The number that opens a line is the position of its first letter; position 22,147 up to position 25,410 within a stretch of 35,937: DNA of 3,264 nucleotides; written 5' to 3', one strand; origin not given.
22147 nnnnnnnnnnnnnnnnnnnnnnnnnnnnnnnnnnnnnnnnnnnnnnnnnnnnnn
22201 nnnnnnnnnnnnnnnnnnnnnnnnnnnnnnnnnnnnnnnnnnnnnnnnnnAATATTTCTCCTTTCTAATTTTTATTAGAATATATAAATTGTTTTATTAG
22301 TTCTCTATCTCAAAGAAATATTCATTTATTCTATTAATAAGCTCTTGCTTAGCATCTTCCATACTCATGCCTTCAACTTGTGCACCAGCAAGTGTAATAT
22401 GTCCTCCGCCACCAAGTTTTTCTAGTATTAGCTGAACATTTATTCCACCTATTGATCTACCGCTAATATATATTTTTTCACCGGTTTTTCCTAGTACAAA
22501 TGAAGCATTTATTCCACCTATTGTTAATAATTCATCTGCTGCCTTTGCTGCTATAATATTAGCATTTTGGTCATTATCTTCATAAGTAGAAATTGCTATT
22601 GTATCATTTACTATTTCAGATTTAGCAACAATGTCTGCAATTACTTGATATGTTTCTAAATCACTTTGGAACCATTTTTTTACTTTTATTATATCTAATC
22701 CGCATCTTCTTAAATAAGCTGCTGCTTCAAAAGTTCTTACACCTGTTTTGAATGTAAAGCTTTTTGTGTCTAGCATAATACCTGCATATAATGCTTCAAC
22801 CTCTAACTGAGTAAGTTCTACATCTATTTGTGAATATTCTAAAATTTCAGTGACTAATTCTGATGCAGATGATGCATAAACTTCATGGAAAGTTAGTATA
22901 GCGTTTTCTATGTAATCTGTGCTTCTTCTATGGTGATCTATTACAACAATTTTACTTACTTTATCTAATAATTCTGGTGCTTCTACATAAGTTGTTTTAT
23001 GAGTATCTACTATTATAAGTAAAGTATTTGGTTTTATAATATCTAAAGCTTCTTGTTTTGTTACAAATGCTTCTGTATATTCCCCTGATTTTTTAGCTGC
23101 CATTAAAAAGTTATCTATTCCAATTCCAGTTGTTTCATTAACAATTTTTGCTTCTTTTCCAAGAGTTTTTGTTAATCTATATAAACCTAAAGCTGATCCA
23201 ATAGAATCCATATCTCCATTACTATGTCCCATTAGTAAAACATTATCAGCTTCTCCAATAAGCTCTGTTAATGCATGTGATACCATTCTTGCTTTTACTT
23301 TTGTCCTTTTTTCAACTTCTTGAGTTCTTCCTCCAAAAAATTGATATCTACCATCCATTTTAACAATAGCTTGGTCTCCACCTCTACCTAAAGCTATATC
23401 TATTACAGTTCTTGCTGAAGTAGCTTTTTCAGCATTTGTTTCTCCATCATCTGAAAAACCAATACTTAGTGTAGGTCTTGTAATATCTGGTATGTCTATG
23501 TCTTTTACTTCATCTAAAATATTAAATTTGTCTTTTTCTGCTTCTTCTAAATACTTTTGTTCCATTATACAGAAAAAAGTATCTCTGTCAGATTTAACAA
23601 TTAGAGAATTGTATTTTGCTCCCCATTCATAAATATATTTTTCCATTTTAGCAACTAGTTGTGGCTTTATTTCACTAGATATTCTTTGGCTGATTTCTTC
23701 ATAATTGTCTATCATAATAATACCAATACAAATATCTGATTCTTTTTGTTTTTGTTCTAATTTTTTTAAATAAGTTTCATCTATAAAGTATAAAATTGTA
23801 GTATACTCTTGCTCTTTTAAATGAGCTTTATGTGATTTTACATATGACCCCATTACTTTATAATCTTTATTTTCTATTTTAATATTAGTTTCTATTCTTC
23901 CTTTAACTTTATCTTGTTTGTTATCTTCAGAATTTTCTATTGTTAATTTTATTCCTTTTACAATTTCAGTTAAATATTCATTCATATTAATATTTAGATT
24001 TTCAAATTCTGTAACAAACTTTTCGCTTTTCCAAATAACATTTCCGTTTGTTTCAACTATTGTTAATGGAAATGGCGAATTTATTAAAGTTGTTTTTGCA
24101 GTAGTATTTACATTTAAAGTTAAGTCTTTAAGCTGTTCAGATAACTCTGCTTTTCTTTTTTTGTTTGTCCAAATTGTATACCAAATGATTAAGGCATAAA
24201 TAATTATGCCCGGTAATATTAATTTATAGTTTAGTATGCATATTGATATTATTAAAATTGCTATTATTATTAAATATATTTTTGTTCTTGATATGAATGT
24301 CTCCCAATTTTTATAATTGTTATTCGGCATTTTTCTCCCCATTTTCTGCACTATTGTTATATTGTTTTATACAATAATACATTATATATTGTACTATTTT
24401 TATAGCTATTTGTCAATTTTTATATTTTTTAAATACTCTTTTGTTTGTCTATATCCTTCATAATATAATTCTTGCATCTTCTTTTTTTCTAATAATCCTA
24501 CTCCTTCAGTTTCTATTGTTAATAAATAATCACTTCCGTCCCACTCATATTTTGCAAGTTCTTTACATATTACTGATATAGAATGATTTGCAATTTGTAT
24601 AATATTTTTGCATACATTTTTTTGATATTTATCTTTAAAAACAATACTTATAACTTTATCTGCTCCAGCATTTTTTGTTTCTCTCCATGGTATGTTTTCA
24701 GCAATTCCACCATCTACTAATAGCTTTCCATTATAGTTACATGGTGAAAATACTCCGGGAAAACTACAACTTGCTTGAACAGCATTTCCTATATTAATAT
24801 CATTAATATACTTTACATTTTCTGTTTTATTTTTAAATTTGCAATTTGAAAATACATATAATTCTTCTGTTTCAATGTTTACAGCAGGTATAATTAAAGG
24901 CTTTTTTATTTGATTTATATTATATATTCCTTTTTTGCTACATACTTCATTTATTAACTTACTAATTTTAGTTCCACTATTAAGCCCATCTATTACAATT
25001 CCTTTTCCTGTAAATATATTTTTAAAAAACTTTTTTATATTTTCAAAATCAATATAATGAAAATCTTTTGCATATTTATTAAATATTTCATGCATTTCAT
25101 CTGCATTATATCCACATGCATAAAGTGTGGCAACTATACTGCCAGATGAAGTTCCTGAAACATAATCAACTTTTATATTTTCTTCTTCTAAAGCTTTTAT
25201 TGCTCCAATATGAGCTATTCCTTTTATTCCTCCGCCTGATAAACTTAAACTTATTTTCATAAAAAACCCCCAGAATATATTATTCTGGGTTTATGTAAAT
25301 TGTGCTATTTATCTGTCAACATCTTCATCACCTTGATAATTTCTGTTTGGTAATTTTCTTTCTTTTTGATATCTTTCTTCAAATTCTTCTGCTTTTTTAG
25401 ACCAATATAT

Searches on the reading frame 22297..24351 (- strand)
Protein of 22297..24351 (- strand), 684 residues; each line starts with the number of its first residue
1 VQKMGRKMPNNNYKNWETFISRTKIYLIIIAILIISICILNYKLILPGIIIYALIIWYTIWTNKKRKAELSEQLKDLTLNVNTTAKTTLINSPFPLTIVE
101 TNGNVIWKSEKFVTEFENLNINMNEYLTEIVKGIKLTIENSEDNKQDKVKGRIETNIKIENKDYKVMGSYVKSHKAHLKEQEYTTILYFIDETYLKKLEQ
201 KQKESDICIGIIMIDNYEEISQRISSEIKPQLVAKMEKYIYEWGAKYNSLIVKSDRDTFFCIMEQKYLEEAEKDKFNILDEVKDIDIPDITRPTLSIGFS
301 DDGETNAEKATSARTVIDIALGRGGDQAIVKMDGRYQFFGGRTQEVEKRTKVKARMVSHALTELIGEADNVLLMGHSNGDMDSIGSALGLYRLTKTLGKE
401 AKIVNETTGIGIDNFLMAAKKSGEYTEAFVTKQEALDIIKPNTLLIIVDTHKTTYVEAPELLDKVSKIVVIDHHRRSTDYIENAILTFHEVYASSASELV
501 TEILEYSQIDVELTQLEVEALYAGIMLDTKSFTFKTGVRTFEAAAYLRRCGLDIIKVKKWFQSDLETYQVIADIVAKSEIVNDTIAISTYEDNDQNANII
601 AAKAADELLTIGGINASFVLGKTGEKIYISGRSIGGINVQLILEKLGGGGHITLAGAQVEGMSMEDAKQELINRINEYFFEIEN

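Call 10: search_protein_families(library=pfam, proteins=[window:22297-24351:-])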
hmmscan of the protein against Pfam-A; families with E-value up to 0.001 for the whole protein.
window:22297-24351:- (684 aa): 3 families
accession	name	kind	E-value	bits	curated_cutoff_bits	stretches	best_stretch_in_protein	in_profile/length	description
PF01368.27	DHH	-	4.4e-25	88.8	28.1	1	370-525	1-125/125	DHH family, N-terminal domain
PF24898.2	GGDEF_GdpP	-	1.9e-23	83.6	30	1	212-334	1-122/126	Cyclic-di-AMP phosphodiesterase GdpP-like, GGDEF domain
PF02272.25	DHHA1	-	7.7e-13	49.2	25.9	1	596-679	13-100/102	DHHA1 domain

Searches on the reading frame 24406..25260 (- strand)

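Call 10: search_protein_families(library=pfam, proteins=[window:24406-25260:-])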
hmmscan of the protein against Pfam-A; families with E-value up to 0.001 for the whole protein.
window:24406-25260:- (284 aa): 1 family
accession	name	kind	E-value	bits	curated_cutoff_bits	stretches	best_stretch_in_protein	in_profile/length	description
PF01734.28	Patatin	-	8.5e-36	124.4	27.7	1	5-194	1-189/191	Patatin-like phospholipase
